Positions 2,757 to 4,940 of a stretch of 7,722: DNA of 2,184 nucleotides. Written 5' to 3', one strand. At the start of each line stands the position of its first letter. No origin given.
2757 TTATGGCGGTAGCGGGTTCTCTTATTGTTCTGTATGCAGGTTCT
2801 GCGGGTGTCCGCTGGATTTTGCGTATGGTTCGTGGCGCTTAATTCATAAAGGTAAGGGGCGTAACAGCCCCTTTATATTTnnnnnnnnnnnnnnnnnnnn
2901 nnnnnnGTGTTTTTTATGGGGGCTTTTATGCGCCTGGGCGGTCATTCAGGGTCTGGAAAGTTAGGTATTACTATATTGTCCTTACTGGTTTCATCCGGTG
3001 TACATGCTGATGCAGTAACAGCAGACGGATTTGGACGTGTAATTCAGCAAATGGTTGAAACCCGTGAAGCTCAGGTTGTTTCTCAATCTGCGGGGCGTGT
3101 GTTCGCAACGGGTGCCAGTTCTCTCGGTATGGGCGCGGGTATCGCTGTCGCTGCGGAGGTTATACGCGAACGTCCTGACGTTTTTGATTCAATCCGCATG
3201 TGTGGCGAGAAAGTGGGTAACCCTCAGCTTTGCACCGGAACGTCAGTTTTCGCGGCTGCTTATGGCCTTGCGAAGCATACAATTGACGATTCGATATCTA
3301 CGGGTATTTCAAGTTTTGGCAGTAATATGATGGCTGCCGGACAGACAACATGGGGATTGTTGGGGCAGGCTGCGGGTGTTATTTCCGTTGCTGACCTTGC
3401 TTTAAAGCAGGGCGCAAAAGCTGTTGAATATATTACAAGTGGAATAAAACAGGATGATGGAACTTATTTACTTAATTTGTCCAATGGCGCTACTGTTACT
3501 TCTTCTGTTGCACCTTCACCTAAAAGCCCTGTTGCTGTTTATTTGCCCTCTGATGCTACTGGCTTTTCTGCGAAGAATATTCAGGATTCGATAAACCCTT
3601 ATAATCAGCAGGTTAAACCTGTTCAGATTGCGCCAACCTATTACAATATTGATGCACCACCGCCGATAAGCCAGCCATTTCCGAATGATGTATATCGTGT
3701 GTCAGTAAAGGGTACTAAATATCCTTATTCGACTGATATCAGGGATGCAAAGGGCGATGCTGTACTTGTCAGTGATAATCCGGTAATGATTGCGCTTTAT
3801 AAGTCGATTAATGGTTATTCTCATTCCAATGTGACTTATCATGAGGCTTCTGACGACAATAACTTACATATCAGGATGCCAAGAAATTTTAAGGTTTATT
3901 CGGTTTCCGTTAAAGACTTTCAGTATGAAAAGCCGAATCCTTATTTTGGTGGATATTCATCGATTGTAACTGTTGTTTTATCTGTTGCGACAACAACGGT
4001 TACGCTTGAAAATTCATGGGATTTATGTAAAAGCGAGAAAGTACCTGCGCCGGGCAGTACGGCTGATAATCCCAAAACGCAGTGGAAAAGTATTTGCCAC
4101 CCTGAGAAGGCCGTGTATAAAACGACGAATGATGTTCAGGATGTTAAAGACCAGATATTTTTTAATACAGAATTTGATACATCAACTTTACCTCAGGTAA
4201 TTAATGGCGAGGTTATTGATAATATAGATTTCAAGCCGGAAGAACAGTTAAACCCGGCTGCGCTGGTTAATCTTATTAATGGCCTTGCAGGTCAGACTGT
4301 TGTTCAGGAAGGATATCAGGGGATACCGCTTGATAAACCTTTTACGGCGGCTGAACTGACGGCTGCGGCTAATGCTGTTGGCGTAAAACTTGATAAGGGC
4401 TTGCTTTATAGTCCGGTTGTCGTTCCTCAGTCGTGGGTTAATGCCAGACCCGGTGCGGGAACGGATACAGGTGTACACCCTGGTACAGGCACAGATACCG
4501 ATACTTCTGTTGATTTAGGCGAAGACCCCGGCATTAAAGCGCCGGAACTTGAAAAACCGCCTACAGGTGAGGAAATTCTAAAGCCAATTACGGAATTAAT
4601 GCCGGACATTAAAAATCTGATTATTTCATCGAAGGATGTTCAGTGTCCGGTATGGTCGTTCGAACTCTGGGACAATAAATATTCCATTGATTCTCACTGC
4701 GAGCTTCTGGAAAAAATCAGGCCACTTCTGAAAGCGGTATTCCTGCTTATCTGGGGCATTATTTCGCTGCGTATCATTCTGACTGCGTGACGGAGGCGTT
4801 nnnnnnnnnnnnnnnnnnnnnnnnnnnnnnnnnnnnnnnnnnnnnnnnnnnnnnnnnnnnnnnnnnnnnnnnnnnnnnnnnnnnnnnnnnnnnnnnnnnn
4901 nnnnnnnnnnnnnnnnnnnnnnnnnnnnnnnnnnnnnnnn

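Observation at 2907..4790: Large pIII-like adsorption protein with a TD/G-rich linker and ambiguous start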

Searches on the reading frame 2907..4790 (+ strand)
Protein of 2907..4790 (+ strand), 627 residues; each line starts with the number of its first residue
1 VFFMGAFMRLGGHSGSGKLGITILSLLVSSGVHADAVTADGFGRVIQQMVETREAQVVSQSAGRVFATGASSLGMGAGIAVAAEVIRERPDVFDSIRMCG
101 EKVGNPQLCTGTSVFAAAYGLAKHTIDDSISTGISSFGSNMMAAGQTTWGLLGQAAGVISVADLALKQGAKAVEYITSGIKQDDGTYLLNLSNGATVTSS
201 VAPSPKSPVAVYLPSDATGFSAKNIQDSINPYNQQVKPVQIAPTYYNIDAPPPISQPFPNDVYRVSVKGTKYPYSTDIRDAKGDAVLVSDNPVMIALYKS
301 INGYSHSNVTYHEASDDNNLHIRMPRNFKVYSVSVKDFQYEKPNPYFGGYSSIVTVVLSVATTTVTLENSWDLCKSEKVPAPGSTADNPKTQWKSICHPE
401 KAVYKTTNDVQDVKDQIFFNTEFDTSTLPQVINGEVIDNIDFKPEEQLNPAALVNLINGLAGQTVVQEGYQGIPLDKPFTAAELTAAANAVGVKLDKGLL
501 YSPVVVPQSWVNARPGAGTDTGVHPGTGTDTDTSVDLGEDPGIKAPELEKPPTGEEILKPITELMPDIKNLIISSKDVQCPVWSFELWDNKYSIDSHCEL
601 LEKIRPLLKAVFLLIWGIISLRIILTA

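Call 4: search_protein_families(library=pfam, proteins=[window:2907-4790:+], max_evalue=0.1)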
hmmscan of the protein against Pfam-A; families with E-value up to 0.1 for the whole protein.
window:2907-4790:+ (627 aa): 0 families

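Call 5: search_protein_families(library=phrogs, proteins=[window:2907-4790:+], max_evalue=0.1)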
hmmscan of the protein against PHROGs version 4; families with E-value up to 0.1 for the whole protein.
window:2907-4790:+ (627 aa): 5 families
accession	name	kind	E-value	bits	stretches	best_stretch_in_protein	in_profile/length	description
phrog_3942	-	unknown function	6.2e-196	653.4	1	25-627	1-546/546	-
phrog_7187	-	unknown function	3.4e-29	103.5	1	513-627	413-527/527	-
phrog_11232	-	unknown function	3.3e-07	31.2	1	575-627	184-236/236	-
phrog_21195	-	unknown function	5.1e-07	30.1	1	542-627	283-372/372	-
phrog_815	-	unknown function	1.1e-06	29.1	1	562-626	357-419/420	-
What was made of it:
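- On PHROG 3942 (unknown function): E 6.2e-196, profile positions 1-546 of 546, residues 25-627 of the 627-aa ORF (call 5).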

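Call 8: search_dna_similar(query=window:2907-4790:+, collection=phages, mode=protein, max_rows=30, max_evalue=0.001)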
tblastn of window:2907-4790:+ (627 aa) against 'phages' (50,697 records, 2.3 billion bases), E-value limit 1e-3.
Records with a match: 6; places in all: 6; records where one place covers at least 80% of the query: 0.
Best place of each record, by identity: <60% 6.
By first word of the organism name: Inovirus 3; Pseudomonas 2; Dulem 1.
By host as written in the record: Homo sapiens 3; Varecia variegata 1; Pseudomonas carnis; Pseudomonas lactis 1; Pseudomonas aeruginosa 1.
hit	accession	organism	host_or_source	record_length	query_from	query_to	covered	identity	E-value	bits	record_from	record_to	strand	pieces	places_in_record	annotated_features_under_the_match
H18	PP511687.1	Dulem virus 52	Varecia variegata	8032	438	627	30%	31.8%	1e-19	100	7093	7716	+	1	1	hypothetical protein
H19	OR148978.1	Inovirus D_HF5_61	Homo sapiens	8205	546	627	13%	38.1%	2e-12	77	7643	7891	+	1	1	hypothetical protein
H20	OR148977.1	Inovirus D_HF32_91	Homo sapiens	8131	542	627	14%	31.1%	5e-5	52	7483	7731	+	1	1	hypothetical protein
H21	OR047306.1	Pseudomonas phage PMBT54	Pseudomonas carnis; Pseudomonas lactis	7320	562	627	11%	36.4%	4e-5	53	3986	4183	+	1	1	coat protein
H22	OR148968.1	Inovirus D_HF2_144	Homo sapiens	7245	547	627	13%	28.9%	1e-4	52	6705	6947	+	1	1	attachment protein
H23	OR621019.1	Pseudomonas phage 36-2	Pseudomonas aeruginosa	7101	580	627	8%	41.7%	9e-6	55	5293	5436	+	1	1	CoaA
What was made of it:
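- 4533..4787 (+): C-terminal assembly/anchor domain (residues 536-620): short helices, a Cys573...Cys591-flanked beta-hairpin (nt 4644-4700), and a hydrophobic helix 599-620 (nt 4722-4787). PHROG 7187 E 3.4e-29 and PHROGs 11232, 21195 and 815 at E about 1e-6 to 3e-7 (call 5). tblastn matches CoaA, 'coat protein' and 'attachment protein' (call 8).
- On CoaA-type pIII C-domain family (PHROGs 7187, 815, 11232, 21195), paired with DUF2523 pVI: PHROG 7187 E 3.4e-29, others about 1e-6 to 3e-7 (call 5). tblastn to CoaA E 9e-6 and to PMBT54 coat protein E 4e-5 (call 8).
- PHROG 7187 E 3.4e-29, and tblastn to CoaA (E 9e-6), 'coat protein' (4e-5) and 'attachment protein' (1e-4) (calls 5, 8).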

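Call 11: find_homologous_proteins(query=window:2928-4787:+, max_evalue=0.001)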
Query window:2928-4787:+ (620 aa): 19 proteins with E <= 0.001 among 8000 candidates.
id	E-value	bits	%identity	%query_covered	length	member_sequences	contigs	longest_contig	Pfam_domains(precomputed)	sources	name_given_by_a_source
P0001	0.0e+0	1387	99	100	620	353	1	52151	-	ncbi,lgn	ncbi:TPA: hypothetical protein ACM317_003334 [Escherichia coli]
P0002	0.0e+0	1289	92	100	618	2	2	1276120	-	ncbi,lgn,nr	ncbi:hypothetical protein OGD39_000736 [Salmonella enterica]|nr:hypothetical protein [Salmonella ent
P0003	0.0e+0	1289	92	100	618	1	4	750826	-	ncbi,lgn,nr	ncbi:hypothetical protein IEK64_001838 [Salmonella enterica]|nr:hypothetical protein [Salmonella ent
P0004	0.0e+0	1288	92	100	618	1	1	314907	-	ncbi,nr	ncbi:hypothetical protein CRZ04_06995 [Salmonella enterica]|nr:hypothetical protein [Salmonella ente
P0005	0.0e+0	1284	92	100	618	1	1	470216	-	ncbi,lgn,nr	ncbi:hypothetical protein OQ647_000121 [Salmonella enterica]|nr:hypothetical protein [Salmonella ent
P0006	0.0e+0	1274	91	100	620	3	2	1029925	-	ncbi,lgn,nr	ncbi:hypothetical protein NAX55_000818 [Salmonella enterica]|nr:hypothetical protein [Salmonella ent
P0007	0.0e+0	1272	90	100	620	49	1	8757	-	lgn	-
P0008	0.0e+0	1257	89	100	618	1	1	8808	-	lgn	-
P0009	0.0e+0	1235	88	100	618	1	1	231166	-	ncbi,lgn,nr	ncbi:hypothetical protein RLQ99_004203 [Salmonella enterica subsp. enterica serovar Muenchen]|nr:hyp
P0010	0.0e+0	1189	84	100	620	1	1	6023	-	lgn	-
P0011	0.0e+0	1168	89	93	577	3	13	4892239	-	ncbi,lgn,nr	ncbi:hypothetical protein DKJ32_19965 [Salmonella enterica]|nr:hypothetical protein CGA23_08105 [Sal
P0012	0.0e+0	1163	82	100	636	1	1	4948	-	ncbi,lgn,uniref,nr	ncbi:hypothetical protein HX37_24570 [Salmonella enterica]|uniref:SLH domain-containing protein n=1 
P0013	0.0e+0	1116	79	100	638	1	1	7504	-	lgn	-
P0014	1.8e-234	798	92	63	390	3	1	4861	-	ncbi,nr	ncbi:hypothetical protein RAW66_004502, partial [Salmonella enterica]|nr:hypothetical protein [Salmo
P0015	5.4e-220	750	56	100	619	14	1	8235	-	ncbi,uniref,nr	ncbi:hypothetical protein F3H64_24250 [Enterobacter hormaechei]|uniref:hypothetical protein n=1 Tax=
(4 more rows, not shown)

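Call 21: find_homologous_proteins(query=A1, max_evalue=0.001)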
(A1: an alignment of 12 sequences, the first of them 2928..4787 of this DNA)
Query A1 (12 sequences) (620 aa, profile of the alignment): 26 proteins with E <= 0.001 among 8000 candidates.
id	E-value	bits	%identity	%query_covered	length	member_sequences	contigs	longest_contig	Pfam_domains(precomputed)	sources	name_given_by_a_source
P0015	4.9e-283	959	56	100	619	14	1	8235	-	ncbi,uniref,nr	ncbi:hypothetical protein F3H64_24250 [Enterobacter hormaechei]|uniref:hypothetical protein n=1 Tax=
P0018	4.3e-272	922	52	100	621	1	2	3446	-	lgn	-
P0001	3.0e-270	916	99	100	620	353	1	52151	-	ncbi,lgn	ncbi:TPA: hypothetical protein ACM317_003334 [Escherichia coli]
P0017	1.1e-269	914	53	100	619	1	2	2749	-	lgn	-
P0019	2.0e-269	914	51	100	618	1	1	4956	-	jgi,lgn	-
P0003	6.7e-263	892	92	100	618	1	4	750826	-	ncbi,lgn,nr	ncbi:hypothetical protein IEK64_001838 [Salmonella enterica]|nr:hypothetical protein [Salmonella ent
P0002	3.8e-262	890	92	100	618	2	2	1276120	-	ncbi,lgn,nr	ncbi:hypothetical protein OGD39_000736 [Salmonella enterica]|nr:hypothetical protein [Salmonella ent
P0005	6.9e-262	889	92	100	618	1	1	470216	-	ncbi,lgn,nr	ncbi:hypothetical protein OQ647_000121 [Salmonella enterica]|nr:hypothetical protein [Salmonella ent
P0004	8.7e-262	888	92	100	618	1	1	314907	-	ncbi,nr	ncbi:hypothetical protein CRZ04_06995 [Salmonella enterica]|nr:hypothetical protein [Salmonella ente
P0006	1.7e-261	887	91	100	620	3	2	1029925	-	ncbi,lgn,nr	ncbi:hypothetical protein NAX55_000818 [Salmonella enterica]|nr:hypothetical protein [Salmonella ent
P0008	6.8e-260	882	89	100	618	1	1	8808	-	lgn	-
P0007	8.4e-260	882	90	100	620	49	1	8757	-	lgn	-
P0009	8.7e-258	875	88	100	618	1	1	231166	-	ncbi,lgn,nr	ncbi:hypothetical protein RLQ99_004203 [Salmonella enterica subsp. enterica serovar Muenchen]|nr:hyp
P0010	8.4e-254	862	84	100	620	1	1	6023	-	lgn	-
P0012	9.4e-247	839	82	100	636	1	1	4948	-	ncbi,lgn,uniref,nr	ncbi:hypothetical protein HX37_24570 [Salmonella enterica]|uniref:SLH domain-containing protein n=1 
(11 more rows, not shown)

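Call 24: search_solved_structures(query=A2, max_evalue=1, show_alignments=2)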
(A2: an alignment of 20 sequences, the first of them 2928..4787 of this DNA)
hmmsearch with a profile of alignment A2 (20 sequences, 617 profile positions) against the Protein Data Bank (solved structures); distinct sequences matched with E-value up to 1: 6.
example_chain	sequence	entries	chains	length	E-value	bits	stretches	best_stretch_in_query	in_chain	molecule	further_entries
3zul_A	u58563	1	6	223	0.33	12.8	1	169-236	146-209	FLUORESCENT PROTEIN DRONPA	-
3zuf_A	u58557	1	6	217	0.36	12.6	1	169-236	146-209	FLUORESCENT PROTEIN DRONPA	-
3zuj_A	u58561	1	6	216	0.36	12.6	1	169-236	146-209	FLUORESCENT PROTEIN DRONPA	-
6myb_A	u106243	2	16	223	0.89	11.3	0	169-236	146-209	Photoswitchable protein Tetdron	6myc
6mxw_A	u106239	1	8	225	0.9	11.3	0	169-236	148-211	Photoswitchable protein Tetdron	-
3ls3_A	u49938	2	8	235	0.98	11.2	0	169-236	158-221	Padron0.9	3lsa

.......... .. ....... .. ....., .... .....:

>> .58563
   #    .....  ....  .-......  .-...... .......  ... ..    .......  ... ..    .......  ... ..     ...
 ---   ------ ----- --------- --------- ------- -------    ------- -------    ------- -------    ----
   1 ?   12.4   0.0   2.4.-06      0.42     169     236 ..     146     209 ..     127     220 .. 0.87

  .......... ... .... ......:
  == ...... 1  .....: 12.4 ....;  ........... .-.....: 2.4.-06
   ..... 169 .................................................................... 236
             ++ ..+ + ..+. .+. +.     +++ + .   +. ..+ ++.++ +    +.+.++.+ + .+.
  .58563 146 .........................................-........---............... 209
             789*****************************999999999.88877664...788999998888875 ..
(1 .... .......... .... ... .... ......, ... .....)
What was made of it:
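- Tried and rejected: PDB by sequence profile: only chance hits to fluorescent proteins, E at least 0.33 (call 24).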

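Call 35: predict_structure(alignment_id=A2)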
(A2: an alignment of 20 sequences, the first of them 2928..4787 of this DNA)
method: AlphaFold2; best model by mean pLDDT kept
length: 620 residues; sequences in the alignment: 20
mean_pLDDT: 59.4   pTM: 0.44
mean pLDDT of the five models: 59.4, 58.1, 49.2, 47.1, 45.4
residues with pLDDT >= 90: 40; 70-90: 193; 50-70: 133; < 50: 254
segments of 3 or more residues with pLDDT < 50: 1-32, 50-129, 136-139, 427-434, 456-469, 504-589, 592-594, 596-603, 605-607, 609-620
pLDDT, mean of each block of 10 residues (from residue 1): 26 28 28 59 57 38 31 38 41 41 35 37 44 50 58 57 66 75 76 66 69 73 84 75 85 75 69 77 86 84 87 86 91 71 79 92 85 79 84 88 91 70 56 50 70 51 43 72 70 59 41 30 27 36 42 44 38 42 41 48 48 39
secondary structure, 60 per line:
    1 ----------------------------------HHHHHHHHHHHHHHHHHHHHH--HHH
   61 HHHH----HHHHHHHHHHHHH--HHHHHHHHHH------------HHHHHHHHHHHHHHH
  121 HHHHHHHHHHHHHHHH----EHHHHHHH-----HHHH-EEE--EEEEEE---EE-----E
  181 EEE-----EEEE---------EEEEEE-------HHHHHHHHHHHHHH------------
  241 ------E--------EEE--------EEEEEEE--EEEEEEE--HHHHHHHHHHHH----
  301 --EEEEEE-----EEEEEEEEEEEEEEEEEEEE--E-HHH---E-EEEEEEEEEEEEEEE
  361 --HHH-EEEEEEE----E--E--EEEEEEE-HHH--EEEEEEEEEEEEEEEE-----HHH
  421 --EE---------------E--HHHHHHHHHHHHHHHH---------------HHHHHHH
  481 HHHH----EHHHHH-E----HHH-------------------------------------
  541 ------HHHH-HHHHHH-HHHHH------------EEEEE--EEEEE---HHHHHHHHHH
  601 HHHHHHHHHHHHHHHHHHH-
elements in order: H35-55 H58-64 H69-81 H84-93 H106-136 H142-148 H154-157 E159-161 E164-169 E180-183 E189-192 E202-207 H215-228 E256-258 E267-273 E276-282 H285-296 E303-308 E314-333 E346-360 E367-373 E384-390 E397-412 H443-458 H474-484 H490-494 H547-550 H552-557 H559-563 E576-580 E583-587 H591-619
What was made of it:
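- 3009..3317 (+): Ala/Gly-rich, predicted helical N-terminal region of the mature protein (residues 28-130), with Cys92 and Cys102. The AF2 model shows helices, but pLDDT is below 50 (call 35).
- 3558..4214 (+): Lineage-specific beta-rich domain (residues 211-429) with Cys367 and Cys390; the best candidate for primary receptor contact. pLDDT is mostly 70-92 (call 35).
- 4533..4787 (+): The secondary-structure pattern comes from call 35.
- Predicted hairpin 576-587 lies between Cys573 and Cys591, followed by helix 591-619 (call 35). The C-domain is modelled at low confidence (pLDDT 36-48; call 35).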

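Call 38: fold_search(model_id=the predicted structure, library=pdb)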
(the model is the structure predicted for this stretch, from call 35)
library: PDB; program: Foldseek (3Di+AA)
matches with E <= 10: 387; with E <= 0.001: 0
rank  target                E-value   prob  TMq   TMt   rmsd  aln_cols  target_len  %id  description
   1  6h03_C                2.8e-01  0.04  0.07  0.08  23.6       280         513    8  OPEN CONFORMATION OF THE MEMBRANE ATTACK COMPLEX (released 2018-12-19)
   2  3ub1_B                3.1e-01  0.35  0.08  0.17  22.3       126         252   13  Ntf2 like protein involved in plasmid conjugation (released 2012-02-08)
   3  8sl0                  3.1e-01  0.05  0.07  0.14  23.7       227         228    9  Structure of a bacterial gasdermin slinky-like oligomer (released 2023-05-17)
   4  8d9e_B                3.1e-01  0.04  0.05  0.03  23.3       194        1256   13  gRAMP-match PFS target (released 2023-06-14)
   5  2el9_A                3.3e-01  0.09  0.08  0.10  11.5       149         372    9  Crystal structure of E.coli Histidyl-tRNA synthetase complexed with a histidyl-adenylate analogue (released 2008-03-18)
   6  7svl_A                3.3e-01  0.02  0.06  0.05  29.7       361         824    8  DPP9 IN COMPLEX WITH LIGAND ICeD-2 (released 2022-10-05)
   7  3v4p_A                3.5e-01  0.10  0.07  0.08  26.7       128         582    8  crystal structure of a4b7 headpiece complexed with Fab ACT-1 (released 2012-01-11)
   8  7ds3_A                3.7e-01  0.14  0.08  0.16  20.3       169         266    9  Crystal structure of actin capping protein in complex with twinflin-2 C-terminus tail (released 2021-03-03)
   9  9jlf_D                3.7e-01  0.13  0.06  0.23  19.5       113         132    9  Cryo-EM Structure of Bacteriophage FCWL1 head-to-tail interface (released 2025-01-22)
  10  3v4p_C                4.1e-01  0.10  0.07  0.08  26.4       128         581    9  crystal structure of a4b7 headpiece complexed with Fab ACT-1 (released 2012-01-11)
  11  2el9_C                4.3e-01  0.08  0.08  0.10  11.5       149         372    9  Crystal structure of E.coli Histidyl-tRNA synthetase complexed with a histidyl-adenylate analogue (released 2008-03-18)
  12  3ub1_C                5.0e-01  0.25  0.08  0.17  22.6       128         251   12  Ntf2 like protein involved in plasmid conjugation (released 2012-02-08)
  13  8fop_B                5.0e-01  0.06  0.05  0.15  26.2       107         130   13  Structure of Agrobacterium tumefaciens bacteriophage Milano curved tail (released 2024-01-17)
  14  1kmm_A                5.3e-01  0.06  0.07  0.10  12.3       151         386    9  HISTIDYL-TRNA SYNTHETASE COMPLEXED WITH HISTIDYL-ADENYLATE (released 1997-12-17)
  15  2rck_B                5.6e-01  0.05  0.06  0.15  44.0       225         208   11  Crystal structure of juvenile hormone binding protein from Galleria mellonella hemolymph (released 2008-03-04)
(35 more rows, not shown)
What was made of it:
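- Tried and rejected: Foldseek against PDB gave best E 0.28 (call 38).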
